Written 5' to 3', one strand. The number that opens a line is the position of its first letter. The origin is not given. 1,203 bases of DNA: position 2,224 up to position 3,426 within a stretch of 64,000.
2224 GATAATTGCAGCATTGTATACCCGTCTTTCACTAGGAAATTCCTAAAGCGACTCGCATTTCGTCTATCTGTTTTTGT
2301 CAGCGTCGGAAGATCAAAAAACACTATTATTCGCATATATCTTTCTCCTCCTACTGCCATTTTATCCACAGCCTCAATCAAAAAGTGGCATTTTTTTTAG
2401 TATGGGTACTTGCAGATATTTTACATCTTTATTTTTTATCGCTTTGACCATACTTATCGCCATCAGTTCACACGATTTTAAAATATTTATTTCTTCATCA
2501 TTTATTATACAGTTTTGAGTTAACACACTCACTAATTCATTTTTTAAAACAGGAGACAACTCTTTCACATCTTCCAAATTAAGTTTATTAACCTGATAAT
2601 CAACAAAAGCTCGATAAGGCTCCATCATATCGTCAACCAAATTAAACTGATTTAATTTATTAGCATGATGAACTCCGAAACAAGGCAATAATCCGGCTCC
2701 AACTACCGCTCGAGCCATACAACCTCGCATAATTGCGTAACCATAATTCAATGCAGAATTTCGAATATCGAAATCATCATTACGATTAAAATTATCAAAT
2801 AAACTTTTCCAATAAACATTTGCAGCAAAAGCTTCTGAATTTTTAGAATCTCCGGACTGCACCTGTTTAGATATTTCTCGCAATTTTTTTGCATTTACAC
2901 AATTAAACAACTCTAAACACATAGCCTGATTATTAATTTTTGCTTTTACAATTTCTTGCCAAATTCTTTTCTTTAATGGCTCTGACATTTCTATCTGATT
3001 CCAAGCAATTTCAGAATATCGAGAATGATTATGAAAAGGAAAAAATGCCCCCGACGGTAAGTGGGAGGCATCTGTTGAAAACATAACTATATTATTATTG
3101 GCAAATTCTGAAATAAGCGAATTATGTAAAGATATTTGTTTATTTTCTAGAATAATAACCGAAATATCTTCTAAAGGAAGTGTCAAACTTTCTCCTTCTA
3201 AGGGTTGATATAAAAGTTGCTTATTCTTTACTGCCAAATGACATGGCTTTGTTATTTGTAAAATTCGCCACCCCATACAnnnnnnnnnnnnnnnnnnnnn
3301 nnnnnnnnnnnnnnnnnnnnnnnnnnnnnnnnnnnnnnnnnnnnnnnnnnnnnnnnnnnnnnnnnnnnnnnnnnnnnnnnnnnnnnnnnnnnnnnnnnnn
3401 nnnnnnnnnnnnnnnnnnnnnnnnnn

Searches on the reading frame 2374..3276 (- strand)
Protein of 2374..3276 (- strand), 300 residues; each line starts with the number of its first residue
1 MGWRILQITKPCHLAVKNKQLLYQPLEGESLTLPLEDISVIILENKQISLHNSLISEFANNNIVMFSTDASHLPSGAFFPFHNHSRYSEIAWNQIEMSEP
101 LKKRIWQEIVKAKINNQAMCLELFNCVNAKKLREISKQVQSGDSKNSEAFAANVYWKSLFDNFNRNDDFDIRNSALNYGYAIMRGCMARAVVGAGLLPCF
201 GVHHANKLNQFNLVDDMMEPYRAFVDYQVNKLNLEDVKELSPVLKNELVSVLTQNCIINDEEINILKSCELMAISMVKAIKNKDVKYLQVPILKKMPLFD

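Call 11: search_protein_families(library=ncbifam, proteins=[window:2374-3276:-])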
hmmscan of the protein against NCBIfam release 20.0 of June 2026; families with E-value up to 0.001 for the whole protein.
window:2374-3276:- (300 aa): 8 families
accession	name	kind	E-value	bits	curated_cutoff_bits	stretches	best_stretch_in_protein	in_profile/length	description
TIGR03639.1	cas1_NMENI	exception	2.6e-86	289.4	120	1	3-273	1-274/278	type II CRISPR-associated endonuclease Cas1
TIGR00287.1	cas1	equivalog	1.1e-22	80.5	71.7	1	7-291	3-308/327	CRISPR-associated endonuclease Cas1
TIGR04093.1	cas1_CYANO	exception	3.8e-11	42.5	385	1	27-227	29-250/334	type I-D CRISPR-associated endonuclease Cas1d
NF049935.1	cas4g_cas1g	exception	8e-11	41.1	560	1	13-225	225-459/546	CRISPR-associated endonuclease Cas4g/Cas1g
TIGR04329.1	cas1_PREFRAN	exception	1.8e-07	30.6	300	1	47-246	52-264/317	type V CRISPR-associated endonuclease Cas1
TIGR03640.1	cas1_DVULG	exception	1.9e-05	24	385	1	161-225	189-253/340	type I-C CRISPR-associated endonuclease Cas1c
TIGR03638.1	cas1_ECOLI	exception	8.9e-05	21.9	215.6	1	149-212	149-212/269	type I-E CRISPR-associated endonuclease Cas1e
TIGR03983.1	cas1_MYXAN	equivalog_domain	0.00024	20.2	358.05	1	160-226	194-261/347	type I-MYXAN CRISPR-associated endonuclease Cas1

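Call 19: find_encoding_contigs(protein=window:2374-3276:-, flank=10000, max_places=3)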
Protein window:2374-3276:- (300 aa): 1 contig read that carries it; 1 place shown.
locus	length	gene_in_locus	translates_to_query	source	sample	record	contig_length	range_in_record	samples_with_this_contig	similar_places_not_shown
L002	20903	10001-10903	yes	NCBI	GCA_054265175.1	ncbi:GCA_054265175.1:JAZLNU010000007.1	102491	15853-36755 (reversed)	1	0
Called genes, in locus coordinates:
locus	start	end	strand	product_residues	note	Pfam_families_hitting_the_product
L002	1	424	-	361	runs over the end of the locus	PF02547:Queuosine_synth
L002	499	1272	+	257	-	PF02348:CTP_transf_3, PF12804:NTP_transf_3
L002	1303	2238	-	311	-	PF01555:N6_N4_Mtase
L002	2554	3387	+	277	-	-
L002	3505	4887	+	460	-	PF03315:SDH_beta, PF03313:SDH_alpha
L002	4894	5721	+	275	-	PF11449:ArsP_2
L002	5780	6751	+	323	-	PF03706:LPG_synthase_TM (weak)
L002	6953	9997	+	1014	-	PF18470:Cas9_a (faint), PF13395:HNH_4, PF18541:RuvC_III, PF22702:Cas9_RuvC (weak)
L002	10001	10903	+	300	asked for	PF01867:Cas_Cas1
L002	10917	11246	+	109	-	PF09827:CRISPR_Cas2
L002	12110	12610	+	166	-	-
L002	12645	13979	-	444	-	PF03435:Sacchrp_dh_NADP, PF16653:Sacchrp_dh_C (faint)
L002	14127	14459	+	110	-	-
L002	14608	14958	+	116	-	-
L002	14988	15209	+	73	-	-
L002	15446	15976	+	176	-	PF01467:CTP_transf_like (weak)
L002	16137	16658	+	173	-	-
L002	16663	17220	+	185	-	PF04973:NMN_transporter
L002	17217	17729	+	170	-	PF05014:Nuc_deoxyrib_tr (weak)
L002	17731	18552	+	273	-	PF04055:Radical_SAM (weak)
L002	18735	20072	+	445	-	PF01595:CNNM, PF00571:CBS, PF03471:CorC_HlyC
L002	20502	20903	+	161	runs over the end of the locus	PF04608:PgpA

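Call 57: search_protein_families(library=pfam, proteins=[L002:6953-9997:+])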
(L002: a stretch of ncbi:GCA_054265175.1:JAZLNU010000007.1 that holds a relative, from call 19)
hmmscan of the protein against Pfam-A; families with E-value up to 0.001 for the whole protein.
L002:6953-9997:+ (1014 aa): 4 families
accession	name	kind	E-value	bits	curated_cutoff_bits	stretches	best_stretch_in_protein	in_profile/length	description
PF13395.12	HNH_4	-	8.1e-24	83.8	22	1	581-635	1-54/54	HNH endonuclease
PF18541.7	RuvC_III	-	2e-16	61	26.2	1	673-809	3-171/179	RuvC endonuclease subdomain 3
PF22702.2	Cas9_RuvC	-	1.4e-07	32.1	27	1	687-767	3-82/151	Cas9 RuvC domain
PF18470.6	Cas9_a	-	6.1e-07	29.8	26.9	1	260-371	4-114/221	Cas9 alpha-helical lobe domain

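Call 63: list_cluster_members(proteins=[P0001, window:2374-3276:-])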
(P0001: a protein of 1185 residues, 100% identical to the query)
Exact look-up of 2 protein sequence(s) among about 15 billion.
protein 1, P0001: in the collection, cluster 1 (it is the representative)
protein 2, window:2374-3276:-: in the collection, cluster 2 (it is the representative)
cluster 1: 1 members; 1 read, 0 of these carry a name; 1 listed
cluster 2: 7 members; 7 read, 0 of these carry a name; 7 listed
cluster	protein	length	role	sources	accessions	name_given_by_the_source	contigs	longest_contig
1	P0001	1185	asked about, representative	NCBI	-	-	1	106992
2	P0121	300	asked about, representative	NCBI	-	-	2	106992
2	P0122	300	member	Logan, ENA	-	-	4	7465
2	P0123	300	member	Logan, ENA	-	-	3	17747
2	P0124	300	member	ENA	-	-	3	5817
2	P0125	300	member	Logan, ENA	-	-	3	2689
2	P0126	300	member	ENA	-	-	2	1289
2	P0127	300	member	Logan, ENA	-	-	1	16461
